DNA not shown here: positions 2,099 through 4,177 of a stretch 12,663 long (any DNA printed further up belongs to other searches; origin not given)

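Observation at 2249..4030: Stand-alone OLD-family ATPase-Toprim nuclease placed directly behind the repA-repB replication operon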

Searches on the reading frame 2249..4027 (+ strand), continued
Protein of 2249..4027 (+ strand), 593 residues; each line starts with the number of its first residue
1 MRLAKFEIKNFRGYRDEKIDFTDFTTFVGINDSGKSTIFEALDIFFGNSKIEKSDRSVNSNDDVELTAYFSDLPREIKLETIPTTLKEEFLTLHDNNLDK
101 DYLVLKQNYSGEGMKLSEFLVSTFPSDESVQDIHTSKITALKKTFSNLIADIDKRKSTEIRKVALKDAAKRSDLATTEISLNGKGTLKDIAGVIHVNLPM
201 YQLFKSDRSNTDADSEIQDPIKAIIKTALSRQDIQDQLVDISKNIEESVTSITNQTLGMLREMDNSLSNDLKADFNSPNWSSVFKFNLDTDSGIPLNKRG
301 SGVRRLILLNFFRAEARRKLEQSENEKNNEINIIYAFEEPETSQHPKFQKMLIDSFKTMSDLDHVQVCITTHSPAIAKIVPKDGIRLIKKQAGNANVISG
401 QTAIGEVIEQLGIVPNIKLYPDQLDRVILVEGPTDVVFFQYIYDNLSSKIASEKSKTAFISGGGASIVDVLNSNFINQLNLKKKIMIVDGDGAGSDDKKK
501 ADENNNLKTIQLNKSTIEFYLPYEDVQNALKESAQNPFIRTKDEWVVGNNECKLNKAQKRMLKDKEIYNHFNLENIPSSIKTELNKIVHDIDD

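Call 31: get_annotated_region(hit=H40, flank=3500)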
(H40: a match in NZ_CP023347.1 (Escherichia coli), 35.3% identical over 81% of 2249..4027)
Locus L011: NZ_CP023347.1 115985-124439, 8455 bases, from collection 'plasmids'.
description: Escherichia coli strain ETEC-2265 plasmid unnamed1, complete sequence
organism: Escherichia coli (NCBI taxid 562)
taxonomy: Bacteria; Pseudomonadota; Gammaproteobacteria; Enterobacterales; Enterobacteriaceae; Escherichia; Escherichia coli
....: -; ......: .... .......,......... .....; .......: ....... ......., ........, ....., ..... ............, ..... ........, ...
typing (MOB-suite, as given by PLSDB): mobilizable; replicon IncFIA,IncFIC; mating-pair formation MPF_F
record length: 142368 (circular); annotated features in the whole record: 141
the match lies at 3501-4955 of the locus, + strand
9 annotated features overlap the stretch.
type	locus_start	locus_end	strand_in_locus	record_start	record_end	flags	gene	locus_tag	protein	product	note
CDS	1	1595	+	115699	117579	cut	-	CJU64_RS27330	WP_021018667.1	colicin Ia central receptor-binding domain-containing protein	GO:0019835 - cytolysis [Evidence IEA]; GO:0050829 - defense response to Gram-negative bacterium [Evidence IEA]; ...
CDS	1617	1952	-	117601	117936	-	-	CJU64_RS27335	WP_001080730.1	colicin 1A immunity protein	-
CDS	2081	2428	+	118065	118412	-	-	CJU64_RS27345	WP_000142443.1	DUF6404 family protein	-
CDS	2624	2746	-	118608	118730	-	-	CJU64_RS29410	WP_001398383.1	hypothetical protein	-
CDS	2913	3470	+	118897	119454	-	-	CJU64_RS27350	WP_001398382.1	recombinase family protein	-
CDS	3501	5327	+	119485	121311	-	-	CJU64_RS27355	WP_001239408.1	AAA family ATPase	-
CDS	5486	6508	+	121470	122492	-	-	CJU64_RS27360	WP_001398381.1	IS110 family transposase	-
CDS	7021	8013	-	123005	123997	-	-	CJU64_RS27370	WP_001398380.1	hypothetical protein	-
CDS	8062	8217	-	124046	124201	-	-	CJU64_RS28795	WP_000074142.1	hypothetical protein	-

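Call 32: get_annotated_region(hit=H63, flank=3500)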
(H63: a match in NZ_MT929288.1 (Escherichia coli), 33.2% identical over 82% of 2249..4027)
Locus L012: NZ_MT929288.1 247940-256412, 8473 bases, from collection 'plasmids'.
description: Escherichia coli strain 170_17_D1 plasmid pMCR_170_D1, complete sequence
organism: Escherichia coli (NCBI taxid 562)
taxonomy: Bacteria; Pseudomonadota; Gammaproteobacteria; Enterobacterales; Enterobacteriaceae; Escherichia; Escherichia coli
host: -; source: -; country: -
typing (MOB-suite, as given by PLSDB): conjugative; replicon IncHI2A,IncQ1,rep_cluster_1088; relaxase MOBH; mating-pair formation MPF_F
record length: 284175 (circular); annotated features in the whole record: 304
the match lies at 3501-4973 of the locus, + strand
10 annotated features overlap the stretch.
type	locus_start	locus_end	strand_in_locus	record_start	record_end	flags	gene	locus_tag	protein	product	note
CDS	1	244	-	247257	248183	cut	estX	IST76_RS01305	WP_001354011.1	alpha/beta fold putative hydrolase EstX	-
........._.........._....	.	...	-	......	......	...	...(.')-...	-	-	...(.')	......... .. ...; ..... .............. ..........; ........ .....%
CDS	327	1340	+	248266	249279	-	intI1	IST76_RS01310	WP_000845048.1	class 1 integron integrase IntI1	-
CDS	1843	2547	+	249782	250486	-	-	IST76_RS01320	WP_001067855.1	IS6-like element IS26 family transposase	-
CDS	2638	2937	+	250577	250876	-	-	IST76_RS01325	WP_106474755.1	helix-turn-helix transcriptional regulator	-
CDS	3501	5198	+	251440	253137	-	-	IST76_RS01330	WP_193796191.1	AAA family ATPase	-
CDS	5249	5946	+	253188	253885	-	-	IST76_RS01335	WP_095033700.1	IS1-like element IS1B family transposase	-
CDS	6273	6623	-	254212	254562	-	-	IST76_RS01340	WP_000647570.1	DUF305 domain-containing protein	-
predicted_resistance_gene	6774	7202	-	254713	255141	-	silE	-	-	silver-binding protein SilE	predicted by amrfinderplus; class SILVER; identity 100.0%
predicted_resistance_gene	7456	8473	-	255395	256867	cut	silS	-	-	copper/silver sensor histidine kinase SilS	predicted by amrfinderplus; class COPPER/SILVER; identity 98.57%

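Call 33: find_homologous_proteins(query=window:2249-4027:+, max_evalue=1e-10)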
Query window:2249-4027:+ (593 aa): 5282 proteins with E <= 1e-10 among 8000 candidates; the best 120 are listed.
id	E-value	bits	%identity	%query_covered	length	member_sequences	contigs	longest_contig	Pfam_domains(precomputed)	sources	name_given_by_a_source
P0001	0.0e+0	1289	100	100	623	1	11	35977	PF20469.5,PF11398.15,PF13514.13,PF24395.2,PF13175.13,PF13476.13,PF02463.26,PF13304.13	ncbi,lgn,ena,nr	ncbi:AAA family ATPase [Latilactobacillus sakei subsp. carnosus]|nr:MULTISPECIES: AAA family ATPase 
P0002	0.0e+0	1286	100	100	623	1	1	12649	PF11398.15,PF13514.13,PF13175.13,PF13476.13,PF02463.26,PF13304.13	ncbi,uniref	ncbi:AAA family ATPase [Latilactobacillus curvatus]|uniref:AAA family ATPase n=1 Tax=Latilactobacill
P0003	0.0e+0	1280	100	100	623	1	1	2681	PF20469.5,PF11398.15,PF13514.13,PF24395.2,PF13175.13,PF13476.13,PF02463.26,PF13304.13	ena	-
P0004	0.0e+0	1279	99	100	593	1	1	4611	PF20469.5,PF11398.15,PF13514.13,PF24395.2,PF13175.13,PF13476.13,PF02463.26,PF13304.13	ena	-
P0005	0.0e+0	1246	97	100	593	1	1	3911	PF20469.5,PF11398.15,PF13514.13,PF24395.2,PF13175.13,PF13476.13,PF02463.26,PF13304.13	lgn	-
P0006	0.0e+0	1244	96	100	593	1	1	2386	PF20469.5,PF11398.15,PF13514.13,PF24395.2,PF13175.13,PF13476.13,PF02463.26,PF13304.13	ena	-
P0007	0.0e+0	1243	96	100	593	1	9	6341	PF20469.5,PF11398.15,PF13514.13,PF24395.2,PF13175.13,PF13476.13,PF02463.26,PF13304.13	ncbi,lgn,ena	-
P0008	0.0e+0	1242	96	100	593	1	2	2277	PF20469.5,PF11398.15,PF13514.13,PF24395.2,PF13175.13,PF13476.13,PF02463.26,PF13304.13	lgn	-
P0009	0.0e+0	1242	96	100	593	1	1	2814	PF20469.5,PF11398.15,PF13514.13,PF24395.2,PF13175.13,PF13476.13,PF02463.26,PF13304.13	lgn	-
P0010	0.0e+0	1241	96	100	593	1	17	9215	PF20469.5,PF11398.15,PF13514.13,PF24395.2,PF13175.13,PF13476.13,PF02463.26,PF13304.13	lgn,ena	-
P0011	0.0e+0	1240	96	100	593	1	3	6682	PF20469.5,PF11398.15,PF13514.13,PF24395.2,PF13175.13,PF13476.13,PF02463.26,PF13304.13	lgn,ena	-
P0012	0.0e+0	1239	96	100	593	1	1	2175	PF20469.5,PF11398.15,PF13514.13,PF24395.2,PF13175.13,PF13476.13,PF02463.26,PF13304.13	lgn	-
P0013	0.0e+0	1228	100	95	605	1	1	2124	PF20469.5,PF11398.15,PF13514.13,PF24395.2,PF13175.13,PF13476.13,PF02463.26,PF13304.13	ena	-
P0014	0.0e+0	1209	94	100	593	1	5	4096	PF20469.5,PF11398.15,PF13514.13,PF24395.2,PF13175.13,PF13476.13,PF02463.26,PF13304.13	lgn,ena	-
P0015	0.0e+0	1209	94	100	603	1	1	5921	PF20469.5,PF11398.15,PF13514.13,PF24395.2,PF13175.13,PF13476.13,PF02463.26,PF13304.13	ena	-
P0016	0.0e+0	1202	100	93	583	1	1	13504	PF20469.5,PF11398.15,PF13514.13,PF24395.2,PF13175.13,PF13476.13,PF02463.26,PF13304.13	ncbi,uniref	ncbi:hypothetical protein EFR51_00450, partial [Latilactobacillus curvatus]|uniref:AAA family ATPase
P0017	0.0e+0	1160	100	91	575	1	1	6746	PF20469.5,PF11398.15,PF13514.13,PF24395.2,PF13175.13,PF13476.13,PF02463.26,PF13304.13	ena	-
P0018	0.0e+0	1139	88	100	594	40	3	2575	PF20469.5,PF11398.15,PF13514.13,PF13175.13,PF13476.13,PF02463.26,PF13304.13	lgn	-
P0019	0.0e+0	1127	87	100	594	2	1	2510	PF20469.5,PF11398.15,PF13514.13,PF13175.13,PF13476.13,PF02463.26,PF13304.13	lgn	-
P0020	0.0e+0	1123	100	88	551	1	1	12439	PF20469.5,PF11398.15,PF13514.13,PF24395.2,PF13175.13,PF13476.13,PF02463.26,PF13304.13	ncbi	ncbi:AAA family ATPase, partial [Latilactobacillus sakei]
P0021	0.0e+0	1113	87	100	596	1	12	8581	PF20469.5,PF11398.15,PF13514.13,PF13175.13,PF13476.13,PF02463.26,PF13304.13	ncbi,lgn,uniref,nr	ncbi:AAA family ATPase [Apilactobacillus kunkeei]|uniref:AAA family ATPase n=1 Tax=Apilactobacillus 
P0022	0.0e+0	1071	83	100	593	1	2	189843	PF20469.5,PF11398.15,PF13175.13,PF13476.13,PF13304.13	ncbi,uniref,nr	ncbi:ATP-binding protein [Liquorilactobacillus satsumensis]|uniref:ATP-binding protein n=1 Tax=Liquo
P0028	2.7e-271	919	72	100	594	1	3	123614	PF11398.15,PF13514.13,PF13175.13,PF13476.13,PF02463.26,PF13304.13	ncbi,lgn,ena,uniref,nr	ncbi:ATP-binding protein [uncultured Weissella sp.]|uniref:ATP-binding protein n=1 Tax=uncultured We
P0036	1.6e-196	672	55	100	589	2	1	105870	PF11398.15,PF13175.13,PF13476.13,PF13304.13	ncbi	ncbi:ATP-binding protein [Oenococcus oeni]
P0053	2.0e-140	487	46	97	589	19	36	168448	PF20469.5,PF11398.15,PF13175.13,PF13476.13,PF02463.26,PF13304.13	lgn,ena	-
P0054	3.2e-124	434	44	96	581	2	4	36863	PF20469.5,PF11398.15,PF13514.13,PF13175.13,PF13476.13,PF02463.26,PF13304.13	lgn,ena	-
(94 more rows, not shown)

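Call 47: predict_structure(alignment_id=A2)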
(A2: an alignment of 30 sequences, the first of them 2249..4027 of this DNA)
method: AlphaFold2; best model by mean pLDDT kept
length: 593 residues; sequences in the alignment: 30
mean_pLDDT: 80.8   pTM: 0.59
mean pLDDT of the five models: 80.8, 80.6, 80.4, 79.0, 78.3
residues with pLDDT >= 90: 177; 70-90: 283; 50-70: 105; < 50: 28
segments of 3 or more residues with pLDDT < 50: 208-213, 288-290, 292-295, 297-300, 416-419, 465-471
pLDDT, mean of each block of 10 residues (from residue 1): 95 93 92 87 92 87 94 86 88 76 95 91 92 87 90 87 92 91 77 88 65 52 67 81 81 70 62 66 56 48 60 67 69 85 66 85 89 84 91 87 82 57 79 89 93 87 53 62 87 82 73 91 91 78 88 87 90 89 94 89
secondary structure, 60 per line:
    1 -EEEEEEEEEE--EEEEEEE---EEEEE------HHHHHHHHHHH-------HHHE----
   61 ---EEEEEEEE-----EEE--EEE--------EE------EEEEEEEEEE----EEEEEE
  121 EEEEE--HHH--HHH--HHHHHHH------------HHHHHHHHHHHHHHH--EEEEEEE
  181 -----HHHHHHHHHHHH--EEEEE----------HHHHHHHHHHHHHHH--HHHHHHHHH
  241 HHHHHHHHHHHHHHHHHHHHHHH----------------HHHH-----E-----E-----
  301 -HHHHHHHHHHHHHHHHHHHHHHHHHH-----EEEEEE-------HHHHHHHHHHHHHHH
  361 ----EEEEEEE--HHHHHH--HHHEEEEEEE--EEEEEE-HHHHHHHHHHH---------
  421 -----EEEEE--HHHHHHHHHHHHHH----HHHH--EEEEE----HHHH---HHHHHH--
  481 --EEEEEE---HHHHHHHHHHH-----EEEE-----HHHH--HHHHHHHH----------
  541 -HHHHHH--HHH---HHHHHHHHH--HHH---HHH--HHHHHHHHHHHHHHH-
elements in order: E2-11 E14-20 E24-28 H35-45 E64-71 E77-79 E82-84 E101-110 E115-125 H138-144 H157-171 E174-180 H186-197 E200-204 H215-229 H232-263 H280-283 H302-327 E333-338 H346-360 E365-371 H374-379 E385-391 E394-399 H401-411 E426-430 H433-446 H451-454 E457-461 H466-469 H473-478 E483-488 H492-502 E508-511 H517-520 H523-530 H542-547 H556-564 H578-592

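Call 49: fold_search(model_id=the predicted structure, library=pdb)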
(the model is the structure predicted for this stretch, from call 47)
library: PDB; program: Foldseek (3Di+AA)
matches with E <= 10: 859; with E <= 0.001: 185
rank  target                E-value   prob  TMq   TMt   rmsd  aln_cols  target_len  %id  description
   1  8x5i_D                3.7e-17  1.00  0.37  0.39  17.6       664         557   16  Structure of ATP/Mg2+ bound Gabija GajA (released 2024-02-28)
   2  6p74                  8.7e-17  1.00  0.32  0.37  18.8       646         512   15  OLD nuclease from Thermus Scotoductus (released 2020-01-29)
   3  8u7i_A                1.6e-16  1.00  0.38  0.36  16.4       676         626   14  Structure of the phage immune evasion protein Gad1 bound to the Gabija GajAB complex (released 2023-11-22)
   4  8x5i_B                1.8e-16  1.00  0.35  0.37  18.8       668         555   14  Structure of ATP/Mg2+ bound Gabija GajA (released 2024-02-28)
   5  8sm3_A                3.6e-15  1.00  0.35  0.37  13.9       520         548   15  Structure of Bacillus cereus VD045 Gabija GajA-GajB Complex (released 2023-11-22)
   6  9lp9_B                5.0e-15  1.00  0.31  0.26  15.9       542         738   14  The cryo-EM structure of retron Eco8 in a standby state (released 2025-11-19)
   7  9lpa_B                8.4e-15  1.00  0.32  0.26  20.9       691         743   13  The cryo-EM structure of retron Eco8 in an active state (released 2025-11-19)
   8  9p4j_A                8.8e-14  1.00  0.31  0.26  20.2       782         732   12  The structure of Retron Eco8 in Apo state (released 2025-11-12)
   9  9x94_F                1.6e-13  1.00  0.31  0.26  14.7       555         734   14  Apo Retron-Eco8 complex (released 2026-03-18)
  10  8x5i_C                3.9e-13  1.00  0.31  0.38  17.0       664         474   14  Structure of ATP/Mg2+ bound Gabija GajA (released 2024-02-28)
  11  9x94_J                4.3e-13  1.00  0.31  0.26  14.9       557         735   14  Apo Retron-Eco8 complex (released 2026-03-18)
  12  9x9b_B                1.4e-12  1.00  0.34  0.28  19.9       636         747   14  Retron-Eco8 complex with ATP-Mg2+ (released 2026-03-04)
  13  8x5i_A                2.6e-12  1.00  0.31  0.37  13.8       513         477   14  Structure of ATP/Mg2+ bound Gabija GajA (released 2024-02-28)
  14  8tjy_A                4.0e-12  1.00  0.31  0.36  15.7       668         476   12  Structure of Gabija AB complex (released 2024-04-24)
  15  8eea_A                1.3e-11  1.00  0.32  0.48  17.6       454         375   16  Structure of E.coli Septu (PtuAB) complex (released 2023-12-27)
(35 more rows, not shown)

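Call 55: find_encoding_contigs(protein=P0001, flank=5000, max_places=8)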
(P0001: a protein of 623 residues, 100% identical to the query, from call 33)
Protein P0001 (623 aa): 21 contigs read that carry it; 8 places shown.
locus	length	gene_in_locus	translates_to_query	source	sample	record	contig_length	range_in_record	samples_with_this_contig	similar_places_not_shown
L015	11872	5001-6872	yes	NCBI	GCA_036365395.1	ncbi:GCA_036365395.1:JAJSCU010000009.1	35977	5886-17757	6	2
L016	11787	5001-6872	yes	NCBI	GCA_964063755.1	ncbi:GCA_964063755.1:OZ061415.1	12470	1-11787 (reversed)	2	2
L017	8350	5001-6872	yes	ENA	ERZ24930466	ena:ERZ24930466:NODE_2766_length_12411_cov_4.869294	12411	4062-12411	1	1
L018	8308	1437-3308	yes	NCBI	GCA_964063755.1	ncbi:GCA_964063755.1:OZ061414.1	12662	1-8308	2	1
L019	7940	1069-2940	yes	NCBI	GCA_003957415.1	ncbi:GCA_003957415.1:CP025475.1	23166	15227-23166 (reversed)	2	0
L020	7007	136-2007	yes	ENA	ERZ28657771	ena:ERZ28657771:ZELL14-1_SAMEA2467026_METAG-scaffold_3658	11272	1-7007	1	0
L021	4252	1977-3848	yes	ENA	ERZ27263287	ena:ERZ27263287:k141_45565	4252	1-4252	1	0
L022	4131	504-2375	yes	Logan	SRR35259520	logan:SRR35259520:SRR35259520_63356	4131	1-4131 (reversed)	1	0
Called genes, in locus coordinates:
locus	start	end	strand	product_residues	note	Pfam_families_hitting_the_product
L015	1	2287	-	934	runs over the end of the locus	PF00690:Cation_ATPase_N, PF00122:E1-E2_ATPase, PF13246:Cation_ATPase, PF00702:Hydrolase, PF08282:Hydrolase_3 (faint), PF00689:Cation_ATPase_C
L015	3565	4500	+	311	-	PF01051:Rep3_N, PF21205:Rep3_C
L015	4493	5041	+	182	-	-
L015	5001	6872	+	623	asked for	PF02463:SMC_N (weak), PF11398:DUF2813 (faint), PF13175:AAA_15, PF13476:AAA_23, PF13514:AAA_27 (weak), PF13304:AAA_21, PF20469:OLD-like_TOPRIM (weak), PF24395:OLD-like_TOPRIM_1 (weak)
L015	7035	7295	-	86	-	-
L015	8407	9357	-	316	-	PF00268:Ribonuc_red_sm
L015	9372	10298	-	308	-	PF00268:Ribonuc_red_sm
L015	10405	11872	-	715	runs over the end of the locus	PF08343:RNR_N, PF00317:Ribonuc_red_lgN, PF02867:Ribonuc_red_lgC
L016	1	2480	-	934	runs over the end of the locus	PF00690:Cation_ATPase_N, PF00122:E1-E2_ATPase, PF13246:Cation_ATPase, PF00702:Hydrolase, PF08282:Hydrolase_3 (faint), PF00689:Cation_ATPase_C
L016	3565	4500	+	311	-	PF01051:Rep3_N, PF21205:Rep3_C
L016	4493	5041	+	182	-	-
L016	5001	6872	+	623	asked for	PF02463:SMC_N (weak), PF11398:DUF2813 (faint), PF13175:AAA_15, PF13476:AAA_23, PF13514:AAA_27 (weak), PF13304:AAA_21, PF20469:OLD-like_TOPRIM (weak), PF24395:OLD-like_TOPRIM_1 (weak)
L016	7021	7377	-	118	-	PF05016:ParE_toxin, PF15738:YafQ_toxin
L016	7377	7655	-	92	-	PF02604:PhdYeFM_antitox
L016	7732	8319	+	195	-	PF00589:Phage_integrase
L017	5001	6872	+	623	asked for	PF02463:SMC_N (weak), PF11398:DUF2813 (faint), PF13175:AAA_15, PF13476:AAA_23, PF13514:AAA_27 (weak), PF13304:AAA_21, PF20469:OLD-like_TOPRIM (weak), PF24395:OLD-like_TOPRIM_1 (weak)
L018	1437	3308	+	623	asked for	PF02463:SMC_N (weak), PF11398:DUF2813 (faint), PF13175:AAA_15, PF13476:AAA_23, PF13514:AAA_27 (weak), PF13304:AAA_21, PF20469:OLD-like_TOPRIM (weak), PF24395:OLD-like_TOPRIM_1 (weak)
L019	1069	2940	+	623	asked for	PF02463:SMC_N (weak), PF11398:DUF2813 (faint), PF13175:AAA_15, PF13476:AAA_23, PF13514:AAA_27 (weak), PF13304:AAA_21, PF20469:OLD-like_TOPRIM (weak), PF24395:OLD-like_TOPRIM_1 (weak)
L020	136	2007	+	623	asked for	PF02463:SMC_N (weak), PF11398:DUF2813 (faint), PF13175:AAA_15, PF13476:AAA_23, PF13514:AAA_27 (weak), PF13304:AAA_21, PF20469:OLD-like_TOPRIM (weak), PF24395:OLD-like_TOPRIM_1 (weak)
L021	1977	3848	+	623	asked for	PF02463:SMC_N (weak), PF11398:DUF2813 (faint), PF13175:AAA_15, PF13476:AAA_23, PF13514:AAA_27 (weak), PF13304:AAA_21, PF20469:OLD-like_TOPRIM (weak), PF24395:OLD-like_TOPRIM_1 (weak)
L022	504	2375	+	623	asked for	PF02463:SMC_N (weak), PF11398:DUF2813 (faint), PF13175:AAA_15, PF13476:AAA_23, PF13514:AAA_27 (weak), PF13304:AAA_21, PF20469:OLD-like_TOPRIM (weak), PF24395:OLD-like_TOPRIM_1 (weak)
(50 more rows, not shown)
